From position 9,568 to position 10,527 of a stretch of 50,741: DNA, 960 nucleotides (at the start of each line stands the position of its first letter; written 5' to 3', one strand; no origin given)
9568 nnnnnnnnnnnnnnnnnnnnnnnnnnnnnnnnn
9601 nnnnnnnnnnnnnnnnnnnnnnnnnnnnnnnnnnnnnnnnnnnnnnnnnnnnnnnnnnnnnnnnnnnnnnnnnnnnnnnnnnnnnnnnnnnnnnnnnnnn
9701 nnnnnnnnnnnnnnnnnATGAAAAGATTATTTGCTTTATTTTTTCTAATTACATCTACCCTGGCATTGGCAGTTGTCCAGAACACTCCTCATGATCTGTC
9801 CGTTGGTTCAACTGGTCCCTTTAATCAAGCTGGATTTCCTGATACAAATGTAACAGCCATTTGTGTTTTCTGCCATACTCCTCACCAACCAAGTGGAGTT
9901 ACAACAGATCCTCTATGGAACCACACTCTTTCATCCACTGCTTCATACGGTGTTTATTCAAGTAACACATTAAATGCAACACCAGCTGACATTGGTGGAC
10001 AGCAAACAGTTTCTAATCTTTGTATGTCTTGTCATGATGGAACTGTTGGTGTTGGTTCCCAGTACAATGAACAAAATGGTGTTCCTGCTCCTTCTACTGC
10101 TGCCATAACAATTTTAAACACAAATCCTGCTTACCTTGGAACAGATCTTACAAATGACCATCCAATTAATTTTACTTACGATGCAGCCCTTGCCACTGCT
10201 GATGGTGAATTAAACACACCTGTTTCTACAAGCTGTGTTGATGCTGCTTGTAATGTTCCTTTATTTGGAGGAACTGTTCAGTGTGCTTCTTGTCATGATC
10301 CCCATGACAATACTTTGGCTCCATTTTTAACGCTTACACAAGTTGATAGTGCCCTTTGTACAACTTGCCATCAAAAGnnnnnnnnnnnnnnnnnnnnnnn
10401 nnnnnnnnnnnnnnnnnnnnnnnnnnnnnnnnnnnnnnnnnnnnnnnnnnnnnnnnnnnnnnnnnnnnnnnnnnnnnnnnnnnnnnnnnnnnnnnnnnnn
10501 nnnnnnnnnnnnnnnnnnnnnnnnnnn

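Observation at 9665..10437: Lys/Arg-free 220-aa tetrahaem cytochrome expressed as its own unit: candidate extracellular cytochrome filament (nanowire) subunit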

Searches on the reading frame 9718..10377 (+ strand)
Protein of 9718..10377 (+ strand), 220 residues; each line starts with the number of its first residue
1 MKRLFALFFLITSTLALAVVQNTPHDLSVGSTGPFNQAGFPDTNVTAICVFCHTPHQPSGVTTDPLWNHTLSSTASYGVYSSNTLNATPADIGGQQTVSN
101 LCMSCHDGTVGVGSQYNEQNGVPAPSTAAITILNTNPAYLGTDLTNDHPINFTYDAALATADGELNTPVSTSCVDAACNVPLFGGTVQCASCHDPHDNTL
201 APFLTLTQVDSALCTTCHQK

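Call 5: search_solved_structures(query=window:9718-10377:+, max_evalue=10, show_alignments=3)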
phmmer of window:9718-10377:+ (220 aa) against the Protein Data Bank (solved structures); distinct sequences matched with E-value up to 10: 12.
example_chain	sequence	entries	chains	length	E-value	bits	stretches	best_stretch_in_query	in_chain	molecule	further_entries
7tfs_A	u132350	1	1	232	9.4e-41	143.1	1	5-220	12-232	Cytochrome c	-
9yuq_N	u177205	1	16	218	1.7e-32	116.1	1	6-220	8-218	Putative multiheme cytochrome c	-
9wqv_C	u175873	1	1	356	0.5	13.2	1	44-111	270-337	Photosynthetic reaction center cytochrome c subunit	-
5zmd_A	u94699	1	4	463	1.4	11.7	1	97-134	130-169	Alpha-ketoglutarate-dependent dioxygenase FTO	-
7ckk_A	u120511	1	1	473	1.5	11.7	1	97-134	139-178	Alpha-ketoglutarate-dependent dioxygenase FTO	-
9vg4_A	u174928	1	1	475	1.5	11.7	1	97-134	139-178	Alpha-ketoglutarate-dependent dioxygenase FTO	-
4qkn_A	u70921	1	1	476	1.5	11.7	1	97-134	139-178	Alpha-ketoglutarate-dependent dioxygenase FTO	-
5f8p_A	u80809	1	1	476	1.5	11.7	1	97-134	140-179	Alpha-ketoglutarate-dependent dioxygenase FTO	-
4zs2_A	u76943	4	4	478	1.5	11.7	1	97-134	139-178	Alpha-ketoglutarate-dependent dioxygenase FTO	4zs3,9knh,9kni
6akw_A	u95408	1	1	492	1.6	11.6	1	97-134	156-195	Alpha-ketoglutarate-dependent dioxygenase FTO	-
7wcv_A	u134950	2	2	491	1.6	11.6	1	97-134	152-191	Alpha-ketoglutarate-dependent dioxygenase FTO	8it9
3lfm_A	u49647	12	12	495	1.6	11.6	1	97-134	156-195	Protein fto | ALPHA-KETOGLUTARATE-DEPENDENT DIOXYGENASE FTO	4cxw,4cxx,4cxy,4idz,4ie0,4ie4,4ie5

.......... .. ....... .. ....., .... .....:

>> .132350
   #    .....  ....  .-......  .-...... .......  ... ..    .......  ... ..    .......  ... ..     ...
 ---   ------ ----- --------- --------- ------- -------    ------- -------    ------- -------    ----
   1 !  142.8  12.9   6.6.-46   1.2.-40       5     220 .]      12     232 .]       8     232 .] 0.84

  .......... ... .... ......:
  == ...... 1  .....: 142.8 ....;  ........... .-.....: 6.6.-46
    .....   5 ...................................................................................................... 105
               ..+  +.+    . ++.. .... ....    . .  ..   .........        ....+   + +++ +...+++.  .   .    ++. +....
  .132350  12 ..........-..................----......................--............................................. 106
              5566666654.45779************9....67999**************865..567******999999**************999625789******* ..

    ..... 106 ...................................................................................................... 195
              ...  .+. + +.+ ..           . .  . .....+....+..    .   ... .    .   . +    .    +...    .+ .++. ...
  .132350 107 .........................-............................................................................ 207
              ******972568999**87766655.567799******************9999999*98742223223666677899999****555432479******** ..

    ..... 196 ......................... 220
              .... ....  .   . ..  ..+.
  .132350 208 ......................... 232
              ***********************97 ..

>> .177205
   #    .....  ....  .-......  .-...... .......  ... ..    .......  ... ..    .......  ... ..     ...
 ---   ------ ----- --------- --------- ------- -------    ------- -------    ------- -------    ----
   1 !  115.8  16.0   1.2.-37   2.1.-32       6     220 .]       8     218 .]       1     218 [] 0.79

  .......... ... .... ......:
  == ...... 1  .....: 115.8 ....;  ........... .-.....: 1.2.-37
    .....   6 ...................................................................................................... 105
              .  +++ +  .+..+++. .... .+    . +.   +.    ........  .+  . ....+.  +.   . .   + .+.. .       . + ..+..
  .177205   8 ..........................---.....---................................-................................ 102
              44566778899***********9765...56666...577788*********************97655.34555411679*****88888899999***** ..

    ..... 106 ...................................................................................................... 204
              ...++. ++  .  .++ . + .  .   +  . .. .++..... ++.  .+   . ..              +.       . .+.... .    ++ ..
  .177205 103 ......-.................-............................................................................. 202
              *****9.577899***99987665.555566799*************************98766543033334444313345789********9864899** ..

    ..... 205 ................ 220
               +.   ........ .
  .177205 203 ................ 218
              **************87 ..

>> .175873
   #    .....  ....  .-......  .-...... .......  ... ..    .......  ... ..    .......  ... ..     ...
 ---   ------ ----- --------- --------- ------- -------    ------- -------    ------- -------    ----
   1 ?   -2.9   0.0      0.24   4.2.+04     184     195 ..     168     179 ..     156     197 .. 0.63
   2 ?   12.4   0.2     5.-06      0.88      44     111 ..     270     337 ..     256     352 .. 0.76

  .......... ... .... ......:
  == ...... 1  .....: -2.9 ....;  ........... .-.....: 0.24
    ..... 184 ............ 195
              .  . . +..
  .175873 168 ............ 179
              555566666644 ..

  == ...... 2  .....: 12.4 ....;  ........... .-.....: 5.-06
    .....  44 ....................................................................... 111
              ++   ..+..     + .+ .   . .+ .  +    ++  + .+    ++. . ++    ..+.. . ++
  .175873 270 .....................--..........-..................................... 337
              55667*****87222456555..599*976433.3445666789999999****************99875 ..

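Call 6: search_protein_families(library=pfam, proteins=[window:9718-10377:+], max_evalue=0.01)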
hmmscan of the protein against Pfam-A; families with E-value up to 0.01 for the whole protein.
window:9718-10377:+ (220 aa): 4 families
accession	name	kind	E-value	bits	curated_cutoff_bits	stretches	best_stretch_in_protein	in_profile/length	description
PF09699.15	Paired_CXXCH_1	-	1.1e-11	44.7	20.6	1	188-220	8-38/41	Doubled CXXCH motif (Paired_CXXCH_1)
PF14537.11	Cytochrom_c3_2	-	9.6e-05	23.2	25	0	185-219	56-79/79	Cytochrome c3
PF14522.11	Cytochrome_C7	-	0.00016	21.9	24.8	0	187-219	42-67/67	Cytochrome c7 and related cytochrome c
PF13442.11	Cytochrome_CBB3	-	0.0094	16.7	27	0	94-128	6-39/68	Cytochrome C oxidase, cbb3-type, subunit III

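Call 10: find_homologous_proteins(query=window:9718-10377:+, max_evalue=0.001)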
Query window:9718-10377:+ (220 aa): 6688 proteins with E <= 0.001 among 7544 candidates; the best 120 are listed.
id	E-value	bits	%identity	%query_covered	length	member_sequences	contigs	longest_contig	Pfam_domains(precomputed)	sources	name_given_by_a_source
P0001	5.9e-144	495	100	100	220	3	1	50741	PF09699.16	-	-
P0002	1.7e-130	451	90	100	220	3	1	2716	PF09699.16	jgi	jgi:predicted CXXCH cytochrome family protein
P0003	1.4e-120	419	85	100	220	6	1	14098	PF09699.16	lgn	-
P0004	3.8e-117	408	82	100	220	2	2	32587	PF09699.16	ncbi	-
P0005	1.4e-116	406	82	100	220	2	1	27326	PF09699.16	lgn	-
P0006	4.8e-115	401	82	100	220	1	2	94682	PF09699.16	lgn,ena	-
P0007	2.6e-77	277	62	100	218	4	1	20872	PF09699.16,PF14522.12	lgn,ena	-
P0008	1.3e-68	249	58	100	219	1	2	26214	PF09699.16,PF14537.12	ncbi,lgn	-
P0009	1.5e-68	249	63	90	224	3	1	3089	PF09699.16,PF14537.12,PF14522.12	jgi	jgi:predicted CXXCH cytochrome family protein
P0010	2.6e-68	248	65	90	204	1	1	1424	PF09699.16,PF14537.12,PF14522.12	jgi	-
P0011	2.9e-68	248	63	91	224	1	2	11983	PF09699.16,PF14537.12,PF14522.12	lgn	-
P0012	3.6e-68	247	58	100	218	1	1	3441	PF09699.16,PF14522.12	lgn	-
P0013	1.8e-67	245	57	100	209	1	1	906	PF09699.16,PF14537.12,PF14522.12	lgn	-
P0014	1.1e-66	243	56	100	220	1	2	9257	PF09699.16,PF14537.12,PF14522.12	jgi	-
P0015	1.8e-66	242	58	100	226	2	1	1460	PF09699.16,PF14537.12,PF14522.12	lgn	-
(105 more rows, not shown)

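Call 11: find_related_loci(query=window:9718-10377:+, collection=genome_contigs, flank=10000)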
Query window:9718-10377:+ (220 aa) in genome_contigs; peptide patterns used: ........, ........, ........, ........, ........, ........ (x = any residue, [..] = any of these).
600 stretches matched a pattern (row limit reached: there are more); 546 encode a relative of the query (tblastn E <= 1e-3); the best 80 are kept; 80 distinct loci.
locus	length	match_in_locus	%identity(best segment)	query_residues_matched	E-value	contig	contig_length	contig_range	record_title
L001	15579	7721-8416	55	1-220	2e-70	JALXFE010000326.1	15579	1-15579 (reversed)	MAG: Thermoanaerobaculia bacterium isolate V2_maxbin2_scaf2bin.072 V2_NODE_381_length_15579_cov_5.927259, whole genome s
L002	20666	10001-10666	57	1-220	6e-65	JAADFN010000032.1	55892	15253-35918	MAG: Acidobacteriota bacterium isolate M_MaxBin.030 contig-127_1605, whole genome shotgun sequence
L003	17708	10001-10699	53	1-220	6e-64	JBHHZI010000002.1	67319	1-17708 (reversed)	MAG: Acidobacteriota bacterium isolate Maj_1_bin.40 NODE_85_length_67319_cov_7.049269, whole genome shotgun sequence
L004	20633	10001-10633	57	15-220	2e-63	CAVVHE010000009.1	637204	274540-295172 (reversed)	MAG: Terriglobia bacterium isolate MFD02979.bin.1.14 genome assembly, contig: contig_95289, whole genome shotgun sequenc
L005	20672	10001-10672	51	1-220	1e-57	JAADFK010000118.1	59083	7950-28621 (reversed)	MAG: Acidobacteriota bacterium isolate M_MaxBin.023 contig-127_330, whole genome shotgun sequence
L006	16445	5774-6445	51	1-220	1e-54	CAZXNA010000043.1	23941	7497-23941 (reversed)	MAG TPA_asm: uncultured Thermoanaerobaculia bacterium isolate binchicken_co64_62 genome assembly, contig: NODE_1416_leng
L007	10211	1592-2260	55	1-220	3e-62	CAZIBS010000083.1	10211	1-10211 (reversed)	MAG TPA_asm: uncultured Thermoanaerobaculia bacterium isolate SRP128015_co2_300 genome assembly, contig: NODE_4972_lengt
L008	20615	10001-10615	50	16-220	3e-53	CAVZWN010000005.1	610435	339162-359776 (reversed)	MAG: uncultured Gammaproteobacteria bacterium isolate MFD04716.bin.1.293 genome assembly, contig: contig_8543, whole gen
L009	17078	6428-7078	50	4-220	1e-52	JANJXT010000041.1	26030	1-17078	MAG: Thiobacillus sp. isolate RS343_metabat.bin.5 RS343_k141_257651, whole genome shotgun sequence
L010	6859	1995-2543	53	46-220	3e-52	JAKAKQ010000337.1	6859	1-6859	MAG: Nitrospirae bacterium isolate WY4.bin7 NODE_14647_length_6859_cov_1.680481, whole genome shotgun sequence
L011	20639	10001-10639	46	6-220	5e-48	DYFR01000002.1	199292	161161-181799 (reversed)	MAG TPA_asm: Thiohalomonas denitrificans isolate BE2011_63_42 Afr_mines_BE2011_13_length_199292_cov_15_326395, whole gen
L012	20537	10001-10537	47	17-220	4e-47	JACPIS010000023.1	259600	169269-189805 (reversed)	MAG: Opitutia bacterium isolate NC_groundwater_447_Ag_B-0.1um_66_19 GD18-4_B1_scaffold_562129, whole genome shotgun sequ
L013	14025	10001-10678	43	3-220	9e-47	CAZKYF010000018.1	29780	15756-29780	MAG TPA_asm: uncultured Chromatiales bacterium isolate binchicken_co219_239 genome assembly, contig: k141_1003923, whole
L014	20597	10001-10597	44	8-220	1e-44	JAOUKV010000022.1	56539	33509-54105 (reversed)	MAG: Gammaproteobacteria bacterium isolate 8_1_Jan_SF_Bin56 8_1_Jan_SF_Bin56_scaffold_219_c1, whole genome shotgun seque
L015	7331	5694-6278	43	12-220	1e-43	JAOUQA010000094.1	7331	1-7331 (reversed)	MAG: Gammaproteobacteria bacterium isolate 8_1_Oct_SF_Bin73 8_1_Oct_SF_Bin73_scaffold_9584_c1, whole genome shotgun sequ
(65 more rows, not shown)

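Call 14: find_encoding_contigs(protein=P0004, flank=10000, max_places=3)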
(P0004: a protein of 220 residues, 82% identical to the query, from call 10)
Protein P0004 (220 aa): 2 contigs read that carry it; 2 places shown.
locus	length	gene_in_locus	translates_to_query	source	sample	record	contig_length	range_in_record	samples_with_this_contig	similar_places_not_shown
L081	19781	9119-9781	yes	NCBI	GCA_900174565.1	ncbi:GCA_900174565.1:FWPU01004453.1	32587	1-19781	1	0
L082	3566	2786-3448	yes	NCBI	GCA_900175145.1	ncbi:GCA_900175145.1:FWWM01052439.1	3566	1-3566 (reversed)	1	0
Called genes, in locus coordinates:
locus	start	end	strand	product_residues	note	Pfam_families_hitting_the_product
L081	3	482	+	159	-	?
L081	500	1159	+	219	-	-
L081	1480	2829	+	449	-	PF00072:Response_reg, PF00158:Sigma54_activat, PF14532:Sigma54_activ_2, PF00004:AAA (faint), PF25601:AAA_lid_14, PF02954:HTH_8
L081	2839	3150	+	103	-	PF03992:ABM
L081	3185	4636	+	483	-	PF02310:B12-binding, PF04055:Radical_SAM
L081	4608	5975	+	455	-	PF00672:HAMP (weak), PF00512:HisKA, PF02518:HATPase_c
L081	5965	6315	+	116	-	-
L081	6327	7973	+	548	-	PF22678:Cytochrom_c_NrfB-like (faint), PF02085:Cytochrom_CIII (faint), PF14522:Cytochrome_C7 (faint), PF14537:Cytochrom_c3_2 (faint), PF22113:Mtrc-MtrF_II-IV_dom (faint), PF09699:Paired_CXXCH_1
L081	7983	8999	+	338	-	PF01731:Arylesterase (faint), PF17170:DUF5128 (faint), PF25021:TEN_NHL (faint), PF01436:NHL (faint), PF06739:SBBP (faint), PF08450:SGL (faint)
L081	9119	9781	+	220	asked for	PF09699:Paired_CXXCH_1 (weak)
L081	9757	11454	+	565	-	-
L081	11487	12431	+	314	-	PF14522:Cytochrome_C7 (faint), PF09699:Paired_CXXCH_1 (weak), PF14537:Cytochrom_c3_2 (weak)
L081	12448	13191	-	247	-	PF14522:Cytochrome_C7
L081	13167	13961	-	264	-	PF02085:Cytochrom_CIII (weak), PF14522:Cytochrome_C7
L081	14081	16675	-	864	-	PF00072:Response_reg, PF00989:PAS, PF13188:PAS_8 (weak), PF08448:PAS_4, PF13426:PAS_9, PF08447:PAS_3, PF00990:GGDEF, PF00563:EAL, +1 more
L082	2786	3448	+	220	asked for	PF09699:Paired_CXXCH_1 (weak)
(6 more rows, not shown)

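Call 28: search_protein_families(library=ncbifam, proteins=[window:9718-10377:+], max_evalue=0.01)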
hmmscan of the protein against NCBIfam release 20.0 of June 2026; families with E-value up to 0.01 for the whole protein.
window:9718-10377:+ (220 aa): 4 families
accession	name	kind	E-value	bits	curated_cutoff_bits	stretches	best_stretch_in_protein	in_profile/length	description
TIGR01905.1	paired_CXXCH_1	subfamily_domain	1e-09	38.1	25.2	1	188-219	8-37/41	doubled CXXCH domain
TIGR03508.1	decahem_SO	subfamily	3.9e-06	26.5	192.2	1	181-219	138-175/258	DmsE family decaheme c-type cytochrome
TIGR03153.1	cytochr_NrfH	equivalog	1.8e-05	24.8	134.2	1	46-111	52-114/138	cytochrome c nitrite reductase small subunit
NF041028.1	decahem_GSU2203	exception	2.4e-05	23.7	325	1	181-219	169-208/317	GSU2203 family decaheme c-type cytochrome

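Call 29: predict_structure(alignment_id=A1)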
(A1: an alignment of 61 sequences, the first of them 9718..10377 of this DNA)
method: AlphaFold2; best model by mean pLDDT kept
length: 220 residues; sequences in the alignment: 61
mean_pLDDT: 46.9   pTM: 0.40
mean pLDDT of the five models: 46.9, 43.6, 38.8, 36.4, 34.4
residues with pLDDT >= 90: 0; 70-90: 11; 50-70: 70; < 50: 139
segments of 3 or more residues with pLDDT < 50: 49-89, 91-113, 115-120, 137-166, 186-220
pLDDT, mean of each block of 10 residues (from residue 1): 74 53 60 58 57 38 32 29 41 44 44 47 57 49 36 40 52 62 47 38 34 38
secondary structure, 60 per line:
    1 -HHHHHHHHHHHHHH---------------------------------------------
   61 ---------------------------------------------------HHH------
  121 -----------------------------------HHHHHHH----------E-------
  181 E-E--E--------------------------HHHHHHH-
elements in order: H2-15 H156-162 H213-219

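Call 45: fold_search(model_id=the predicted structure, library=pdb)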
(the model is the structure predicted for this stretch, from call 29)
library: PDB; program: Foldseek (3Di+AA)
matches with E <= 10: 0; with E <= 0.001: 0
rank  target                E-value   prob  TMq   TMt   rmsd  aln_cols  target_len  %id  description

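Call 71: find_encoding_contigs(protein=P0006, flank=10000, max_places=1)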
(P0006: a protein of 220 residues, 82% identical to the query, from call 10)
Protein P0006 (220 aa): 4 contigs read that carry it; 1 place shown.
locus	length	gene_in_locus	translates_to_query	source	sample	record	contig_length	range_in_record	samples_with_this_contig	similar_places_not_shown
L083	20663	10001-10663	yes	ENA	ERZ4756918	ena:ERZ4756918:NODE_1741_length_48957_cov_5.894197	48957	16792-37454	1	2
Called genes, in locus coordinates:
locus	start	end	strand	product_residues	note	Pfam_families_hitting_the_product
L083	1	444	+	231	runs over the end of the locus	PF01695:IstB_IS21, PF00308:Bac_DnaA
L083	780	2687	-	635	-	PF09699:Paired_CXXCH_1 (faint), PF14537:Cytochrom_c3_2 (faint), PF14522:Cytochrome_C7 (weak), PF01292:Ni_hydr_CYTB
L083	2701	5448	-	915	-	PF02085:Cytochrom_CIII (faint), PF09699:Paired_CXXCH_1 (faint), PF14522:Cytochrome_C7 (faint), PF14537:Cytochrom_c3_2 (faint), PF22113:Mtrc-MtrF_II-IV_dom (faint), PF22678:Cytochrom_c_NrfB-like (faint)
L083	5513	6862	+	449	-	PF00072:Response_reg, PF00158:Sigma54_activat, PF14532:Sigma54_activ_2, PF01078:Mg_chelatase (faint), PF07724:AAA_2 (weak), PF07728:AAA_5, PF25601:AAA_lid_14, PF02954:HTH_8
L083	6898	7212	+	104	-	-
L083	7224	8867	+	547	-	PF02085:Cytochrom_CIII (faint), PF14522:Cytochrome_C7 (faint), PF14537:Cytochrom_c3_2 (faint), PF22113:Mtrc-MtrF_II-IV_dom (faint), PF22678:Cytochrom_c_NrfB-like (faint), PF09699:Paired_CXXCH_1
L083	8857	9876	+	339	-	PF08450:SGL (faint), PF17170:DUF5128 (faint), PF22807:TrAA12 (faint), PF25021:TEN_NHL (faint), PF01731:Arylesterase (faint), PF06739:SBBP (faint), PF01436:NHL (weak)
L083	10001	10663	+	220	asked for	PF09699:Paired_CXXCH_1 (weak)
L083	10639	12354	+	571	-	-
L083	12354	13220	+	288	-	PF01731:Arylesterase (faint), PF01436:NHL (faint), PF08450:SGL (faint)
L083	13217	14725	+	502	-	PF14522:Cytochrome_C7 (faint), PF14537:Cytochrom_c3_2 (faint), PF22678:Cytochrom_c_NrfB-like (faint), PF09699:Paired_CXXCH_1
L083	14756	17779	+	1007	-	PF17170:DUF5128 (weak)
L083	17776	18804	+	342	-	PF09699:Paired_CXXCH_1 (faint), PF14537:Cytochrom_c3_2 (faint), PF22113:Mtrc-MtrF_II-IV_dom (faint)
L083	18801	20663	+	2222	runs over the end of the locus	PF00041:fn3 (faint), PF14522:Cytochrome_C7 (faint), PF09698:GSu_C4xC__C2xCH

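Call 72: find_encoding_contigs(protein=P0005, flank=10000, max_places=1)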
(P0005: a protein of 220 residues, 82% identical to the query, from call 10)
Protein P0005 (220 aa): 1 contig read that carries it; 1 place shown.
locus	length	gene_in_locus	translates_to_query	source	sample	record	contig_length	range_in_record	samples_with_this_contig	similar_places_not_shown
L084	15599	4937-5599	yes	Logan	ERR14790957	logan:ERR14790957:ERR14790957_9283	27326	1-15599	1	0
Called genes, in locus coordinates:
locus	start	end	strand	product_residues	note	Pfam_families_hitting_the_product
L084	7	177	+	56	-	-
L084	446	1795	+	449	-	PF00072:Response_reg, PF00158:Sigma54_activat, PF14532:Sigma54_activ_2, PF01078:Mg_chelatase (faint), PF07724:AAA_2 (weak), PF07728:AAA_5 (weak), PF25601:AAA_lid_14, PF02954:HTH_8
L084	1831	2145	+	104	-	-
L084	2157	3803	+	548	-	PF02085:Cytochrom_CIII (faint), PF14522:Cytochrome_C7 (faint), PF14537:Cytochrom_c3_2 (faint), PF22113:Mtrc-MtrF_II-IV_dom (faint), PF22678:Cytochrom_c_NrfB-like (faint), PF09699:Paired_CXXCH_1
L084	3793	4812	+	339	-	PF08450:SGL (faint), PF17170:DUF5128 (faint), PF22807:TrAA12 (faint), PF25021:TEN_NHL (faint), PF01731:Arylesterase (faint), PF06739:SBBP (faint), PF01436:NHL (weak)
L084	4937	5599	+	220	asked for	PF09699:Paired_CXXCH_1 (weak)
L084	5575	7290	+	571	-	-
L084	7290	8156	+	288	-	PF01731:Arylesterase (faint), PF01436:NHL (faint), PF08450:SGL (weak)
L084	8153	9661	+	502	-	PF14537:Cytochrom_c3_2 (faint), PF14522:Cytochrome_C7 (faint), PF09699:Paired_CXXCH_1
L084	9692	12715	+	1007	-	PF01436:NHL (faint), PF17170:DUF5128 (weak)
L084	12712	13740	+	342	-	PF09699:Paired_CXXCH_1 (faint), PF14537:Cytochrom_c3_2 (faint), PF22113:Mtrc-MtrF_II-IV_dom (faint)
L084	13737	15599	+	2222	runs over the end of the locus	PF14522:Cytochrome_C7 (faint), PF09698:GSu_C4xC__C2xCH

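Call 73: find_encoding_contigs(protein=P0003, flank=10000, max_places=1)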
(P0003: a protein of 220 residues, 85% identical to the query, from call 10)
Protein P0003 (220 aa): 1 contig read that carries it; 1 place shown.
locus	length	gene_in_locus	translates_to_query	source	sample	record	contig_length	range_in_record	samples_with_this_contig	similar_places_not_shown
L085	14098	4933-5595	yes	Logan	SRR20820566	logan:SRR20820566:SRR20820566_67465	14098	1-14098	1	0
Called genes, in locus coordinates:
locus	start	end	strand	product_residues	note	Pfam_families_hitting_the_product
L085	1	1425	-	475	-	?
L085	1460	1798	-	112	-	PF03992:ABM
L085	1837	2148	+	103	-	-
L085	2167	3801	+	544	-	PF14522:Cytochrome_C7 (faint), PF02085:Cytochrom_CIII (faint), PF14537:Cytochrom_c3_2 (faint), PF22113:Mtrc-MtrF_II-IV_dom (faint), PF22678:Cytochrom_c_NrfB-like (faint), PF09699:Paired_CXXCH_1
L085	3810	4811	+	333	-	-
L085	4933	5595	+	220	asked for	PF09699:Paired_CXXCH_1 (weak)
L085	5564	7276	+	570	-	-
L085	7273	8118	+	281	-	PF01436:NHL (faint)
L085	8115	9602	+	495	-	PF14522:Cytochrome_C7 (faint), PF14537:Cytochrom_c3_2 (faint), PF09699:Paired_CXXCH_1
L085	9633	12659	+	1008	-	PF17170:DUF5128 (weak)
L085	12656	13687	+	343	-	PF09699:Paired_CXXCH_1 (faint), PF22113:Mtrc-MtrF_II-IV_dom (faint)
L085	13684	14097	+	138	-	?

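Call 84: search_protein_representatives(protein=window:9718-10377:+)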
Query: 220 residues. Proteins with E-value up to 0.001 (for the whole library): 4547; up to 1e-10: 2860; up to 1e-30: 142. The best 150 are listed.
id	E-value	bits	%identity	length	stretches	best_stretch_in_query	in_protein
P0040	4.0e-64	232.6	57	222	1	1-220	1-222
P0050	3.7e-63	229.5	60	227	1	9-220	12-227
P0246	3.3e-56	206.7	57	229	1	1-220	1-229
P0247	6.4e-46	173.1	48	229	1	9-220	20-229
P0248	1.0e-45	172.4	53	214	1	24-220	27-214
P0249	4.6e-45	170.3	47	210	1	1-220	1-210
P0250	9.3e-45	169.3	39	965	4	34-219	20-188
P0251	1.0e-44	169.2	54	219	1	6-220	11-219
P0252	1.8e-44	168.4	55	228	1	4-220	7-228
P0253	2.7e-44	167.8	51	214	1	9-220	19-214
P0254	5.0e-44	166.9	52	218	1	18-220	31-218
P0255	5.8e-44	166.7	48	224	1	17-220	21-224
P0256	3.1e-43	164.3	50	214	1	21-220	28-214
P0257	5.8e-43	163.4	43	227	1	6-220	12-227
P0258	1.1e-42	162.5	44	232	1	39-218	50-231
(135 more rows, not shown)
